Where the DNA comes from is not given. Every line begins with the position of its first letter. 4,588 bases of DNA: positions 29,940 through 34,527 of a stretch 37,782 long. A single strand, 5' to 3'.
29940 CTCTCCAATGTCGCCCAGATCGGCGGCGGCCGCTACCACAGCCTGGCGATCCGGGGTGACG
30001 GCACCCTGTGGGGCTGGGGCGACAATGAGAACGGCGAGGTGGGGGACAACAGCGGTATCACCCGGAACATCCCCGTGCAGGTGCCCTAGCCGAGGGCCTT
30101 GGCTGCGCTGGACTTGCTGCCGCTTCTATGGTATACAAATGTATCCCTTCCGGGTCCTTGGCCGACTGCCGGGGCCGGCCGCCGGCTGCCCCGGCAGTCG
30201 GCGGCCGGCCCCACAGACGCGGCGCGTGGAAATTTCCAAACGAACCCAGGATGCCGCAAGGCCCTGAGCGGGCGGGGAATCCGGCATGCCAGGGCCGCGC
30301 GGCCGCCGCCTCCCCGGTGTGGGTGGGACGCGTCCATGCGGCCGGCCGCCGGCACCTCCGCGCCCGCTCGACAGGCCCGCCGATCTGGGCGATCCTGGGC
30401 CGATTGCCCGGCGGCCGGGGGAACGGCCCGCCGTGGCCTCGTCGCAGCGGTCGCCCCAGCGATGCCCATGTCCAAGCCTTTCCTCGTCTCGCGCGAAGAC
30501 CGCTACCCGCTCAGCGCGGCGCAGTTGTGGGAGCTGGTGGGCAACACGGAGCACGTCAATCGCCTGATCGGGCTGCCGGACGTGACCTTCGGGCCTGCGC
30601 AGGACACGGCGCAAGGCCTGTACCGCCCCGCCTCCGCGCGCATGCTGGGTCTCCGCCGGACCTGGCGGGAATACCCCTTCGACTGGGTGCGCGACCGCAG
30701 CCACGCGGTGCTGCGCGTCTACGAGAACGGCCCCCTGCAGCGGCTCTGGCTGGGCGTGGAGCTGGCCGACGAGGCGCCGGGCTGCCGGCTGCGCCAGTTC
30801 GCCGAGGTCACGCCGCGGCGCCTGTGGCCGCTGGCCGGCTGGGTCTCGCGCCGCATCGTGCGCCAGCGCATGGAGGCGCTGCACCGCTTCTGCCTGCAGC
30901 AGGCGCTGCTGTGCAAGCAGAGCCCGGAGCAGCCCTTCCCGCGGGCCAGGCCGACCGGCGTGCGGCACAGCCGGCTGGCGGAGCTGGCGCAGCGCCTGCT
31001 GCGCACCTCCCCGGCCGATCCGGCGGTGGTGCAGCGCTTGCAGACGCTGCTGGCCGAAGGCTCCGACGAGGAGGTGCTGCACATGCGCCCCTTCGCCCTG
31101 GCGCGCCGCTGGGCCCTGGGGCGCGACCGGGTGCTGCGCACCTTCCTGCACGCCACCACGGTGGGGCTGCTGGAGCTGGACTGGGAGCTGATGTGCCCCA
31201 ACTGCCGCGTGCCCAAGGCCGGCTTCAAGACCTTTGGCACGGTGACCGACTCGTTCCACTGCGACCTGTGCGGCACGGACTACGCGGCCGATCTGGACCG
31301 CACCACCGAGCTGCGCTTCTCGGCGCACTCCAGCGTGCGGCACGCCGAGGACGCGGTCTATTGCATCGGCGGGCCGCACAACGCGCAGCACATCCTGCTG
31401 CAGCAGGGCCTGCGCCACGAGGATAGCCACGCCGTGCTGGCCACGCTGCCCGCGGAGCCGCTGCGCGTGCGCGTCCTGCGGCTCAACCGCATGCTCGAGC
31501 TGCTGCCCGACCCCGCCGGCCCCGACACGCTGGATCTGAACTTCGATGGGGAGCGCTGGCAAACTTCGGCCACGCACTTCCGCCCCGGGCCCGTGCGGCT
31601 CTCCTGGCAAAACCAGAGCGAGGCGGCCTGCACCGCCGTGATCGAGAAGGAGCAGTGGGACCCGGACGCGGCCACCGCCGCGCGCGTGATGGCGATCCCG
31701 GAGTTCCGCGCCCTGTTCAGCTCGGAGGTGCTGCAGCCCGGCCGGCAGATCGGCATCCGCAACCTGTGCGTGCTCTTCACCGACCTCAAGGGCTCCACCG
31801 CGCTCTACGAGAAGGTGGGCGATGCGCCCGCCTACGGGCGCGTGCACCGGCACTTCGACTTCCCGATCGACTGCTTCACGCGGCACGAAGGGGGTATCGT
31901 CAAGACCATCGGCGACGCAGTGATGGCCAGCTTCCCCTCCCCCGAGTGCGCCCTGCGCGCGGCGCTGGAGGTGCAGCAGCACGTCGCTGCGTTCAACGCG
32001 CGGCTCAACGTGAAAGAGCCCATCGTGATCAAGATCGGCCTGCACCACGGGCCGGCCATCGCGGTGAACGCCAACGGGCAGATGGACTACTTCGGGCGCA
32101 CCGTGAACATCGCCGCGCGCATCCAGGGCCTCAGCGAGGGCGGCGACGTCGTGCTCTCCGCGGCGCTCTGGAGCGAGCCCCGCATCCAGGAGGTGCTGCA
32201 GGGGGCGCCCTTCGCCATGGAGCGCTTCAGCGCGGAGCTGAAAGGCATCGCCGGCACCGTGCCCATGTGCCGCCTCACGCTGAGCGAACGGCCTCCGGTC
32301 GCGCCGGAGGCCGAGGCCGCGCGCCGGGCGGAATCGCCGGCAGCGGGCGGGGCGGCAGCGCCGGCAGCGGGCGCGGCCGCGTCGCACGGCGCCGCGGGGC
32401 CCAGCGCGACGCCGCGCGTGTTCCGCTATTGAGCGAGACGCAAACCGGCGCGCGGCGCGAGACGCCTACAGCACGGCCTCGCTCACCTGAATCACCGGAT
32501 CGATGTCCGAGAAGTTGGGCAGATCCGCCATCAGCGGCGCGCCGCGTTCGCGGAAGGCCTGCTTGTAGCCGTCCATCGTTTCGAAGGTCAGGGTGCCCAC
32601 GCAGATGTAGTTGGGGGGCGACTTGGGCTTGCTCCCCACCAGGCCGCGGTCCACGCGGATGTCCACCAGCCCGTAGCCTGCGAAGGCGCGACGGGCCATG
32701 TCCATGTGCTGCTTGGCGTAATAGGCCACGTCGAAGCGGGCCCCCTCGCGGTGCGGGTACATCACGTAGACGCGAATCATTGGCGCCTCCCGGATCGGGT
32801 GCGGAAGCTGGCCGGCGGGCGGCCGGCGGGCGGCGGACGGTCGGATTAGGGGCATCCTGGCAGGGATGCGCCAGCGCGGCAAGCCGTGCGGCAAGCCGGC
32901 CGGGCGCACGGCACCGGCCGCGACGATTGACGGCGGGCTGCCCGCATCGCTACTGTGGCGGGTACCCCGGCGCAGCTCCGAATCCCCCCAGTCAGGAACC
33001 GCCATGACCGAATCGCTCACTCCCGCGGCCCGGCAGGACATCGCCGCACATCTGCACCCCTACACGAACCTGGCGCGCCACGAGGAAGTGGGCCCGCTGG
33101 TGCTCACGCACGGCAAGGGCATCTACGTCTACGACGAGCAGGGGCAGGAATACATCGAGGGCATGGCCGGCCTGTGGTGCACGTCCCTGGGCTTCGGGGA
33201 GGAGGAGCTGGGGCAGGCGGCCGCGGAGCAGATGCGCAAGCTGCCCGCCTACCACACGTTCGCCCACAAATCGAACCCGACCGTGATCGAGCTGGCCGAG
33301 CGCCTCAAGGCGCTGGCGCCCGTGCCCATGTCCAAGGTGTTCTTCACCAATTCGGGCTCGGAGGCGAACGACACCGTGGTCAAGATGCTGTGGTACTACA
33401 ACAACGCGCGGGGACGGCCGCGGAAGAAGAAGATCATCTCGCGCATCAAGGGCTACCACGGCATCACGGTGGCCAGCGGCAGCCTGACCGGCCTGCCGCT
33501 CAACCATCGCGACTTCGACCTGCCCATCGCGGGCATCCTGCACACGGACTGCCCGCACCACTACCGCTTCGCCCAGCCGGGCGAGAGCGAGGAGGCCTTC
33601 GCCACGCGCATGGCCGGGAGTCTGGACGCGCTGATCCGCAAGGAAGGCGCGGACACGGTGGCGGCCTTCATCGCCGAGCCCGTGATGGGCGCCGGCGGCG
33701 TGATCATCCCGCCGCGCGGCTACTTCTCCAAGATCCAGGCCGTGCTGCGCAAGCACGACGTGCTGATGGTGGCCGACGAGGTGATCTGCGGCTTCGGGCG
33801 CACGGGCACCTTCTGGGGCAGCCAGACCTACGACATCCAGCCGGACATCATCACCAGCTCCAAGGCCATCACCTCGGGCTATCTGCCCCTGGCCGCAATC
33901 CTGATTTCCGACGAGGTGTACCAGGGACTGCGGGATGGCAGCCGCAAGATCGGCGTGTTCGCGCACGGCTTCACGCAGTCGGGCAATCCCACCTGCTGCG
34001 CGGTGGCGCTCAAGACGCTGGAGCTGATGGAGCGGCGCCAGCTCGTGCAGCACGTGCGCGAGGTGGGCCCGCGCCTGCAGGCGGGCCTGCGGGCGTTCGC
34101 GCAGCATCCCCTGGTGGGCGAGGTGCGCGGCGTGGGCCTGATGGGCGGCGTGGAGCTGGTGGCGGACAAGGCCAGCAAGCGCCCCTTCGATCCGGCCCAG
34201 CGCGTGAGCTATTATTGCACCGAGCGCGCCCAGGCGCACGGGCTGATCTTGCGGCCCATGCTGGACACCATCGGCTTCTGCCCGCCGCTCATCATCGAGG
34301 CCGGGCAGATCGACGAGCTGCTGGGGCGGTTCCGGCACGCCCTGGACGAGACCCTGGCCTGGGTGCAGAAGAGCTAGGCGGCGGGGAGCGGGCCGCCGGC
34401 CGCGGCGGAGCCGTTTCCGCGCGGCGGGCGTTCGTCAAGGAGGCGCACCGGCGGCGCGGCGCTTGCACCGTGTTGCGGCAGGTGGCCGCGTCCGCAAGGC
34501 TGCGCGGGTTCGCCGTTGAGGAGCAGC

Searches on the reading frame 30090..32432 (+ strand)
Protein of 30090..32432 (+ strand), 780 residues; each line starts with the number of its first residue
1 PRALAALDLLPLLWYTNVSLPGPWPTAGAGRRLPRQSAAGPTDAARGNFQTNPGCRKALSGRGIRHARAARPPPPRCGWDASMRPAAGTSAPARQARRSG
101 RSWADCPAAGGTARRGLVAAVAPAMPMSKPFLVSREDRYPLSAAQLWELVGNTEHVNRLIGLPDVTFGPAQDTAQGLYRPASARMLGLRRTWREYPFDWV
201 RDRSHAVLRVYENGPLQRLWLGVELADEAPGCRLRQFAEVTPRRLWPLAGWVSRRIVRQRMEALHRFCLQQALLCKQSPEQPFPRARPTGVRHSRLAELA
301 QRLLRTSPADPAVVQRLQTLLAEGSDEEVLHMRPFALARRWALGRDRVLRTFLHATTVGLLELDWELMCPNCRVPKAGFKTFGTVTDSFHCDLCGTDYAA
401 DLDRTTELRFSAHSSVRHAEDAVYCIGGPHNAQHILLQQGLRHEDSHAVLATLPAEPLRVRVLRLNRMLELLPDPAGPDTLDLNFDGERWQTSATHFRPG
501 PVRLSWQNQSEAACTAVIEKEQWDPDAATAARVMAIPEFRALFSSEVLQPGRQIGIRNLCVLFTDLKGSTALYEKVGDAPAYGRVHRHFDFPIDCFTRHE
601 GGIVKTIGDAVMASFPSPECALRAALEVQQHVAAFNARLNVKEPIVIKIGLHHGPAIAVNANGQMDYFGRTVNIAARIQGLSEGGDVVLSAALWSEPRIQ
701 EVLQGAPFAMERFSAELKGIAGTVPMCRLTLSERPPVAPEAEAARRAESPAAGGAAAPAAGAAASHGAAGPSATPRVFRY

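Call 65: search_protein_families(library=pfam, proteins=[window:30090-32432:+], max_evalue=0.00001)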
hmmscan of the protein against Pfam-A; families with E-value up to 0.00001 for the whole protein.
window:30090-32432:+ (780 aa): 2 families
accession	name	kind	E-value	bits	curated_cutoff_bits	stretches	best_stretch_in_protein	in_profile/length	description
PF19363.4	DUF5939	-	7.5e-24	84.8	22.5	1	304-419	11-126/281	Family of unknown function (DUF5939)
PF00211.25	Guanylate_cyc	-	1.5e-15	57.7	21.9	1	557-692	7-150/183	Adenylate and Guanylate cyclase catalytic domain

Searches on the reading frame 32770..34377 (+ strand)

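Call 65: search_protein_families(library=pfam, proteins=[window:32770-34377:+], max_evalue=0.00001)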
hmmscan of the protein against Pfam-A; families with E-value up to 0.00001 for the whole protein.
window:32770-34377:+ (535 aa): 1 family
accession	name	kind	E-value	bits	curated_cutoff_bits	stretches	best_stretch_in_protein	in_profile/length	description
PF00202.27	Aminotran_3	-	3.5e-93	312.9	30.5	1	105-525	6-403/403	Aminotransferase class-III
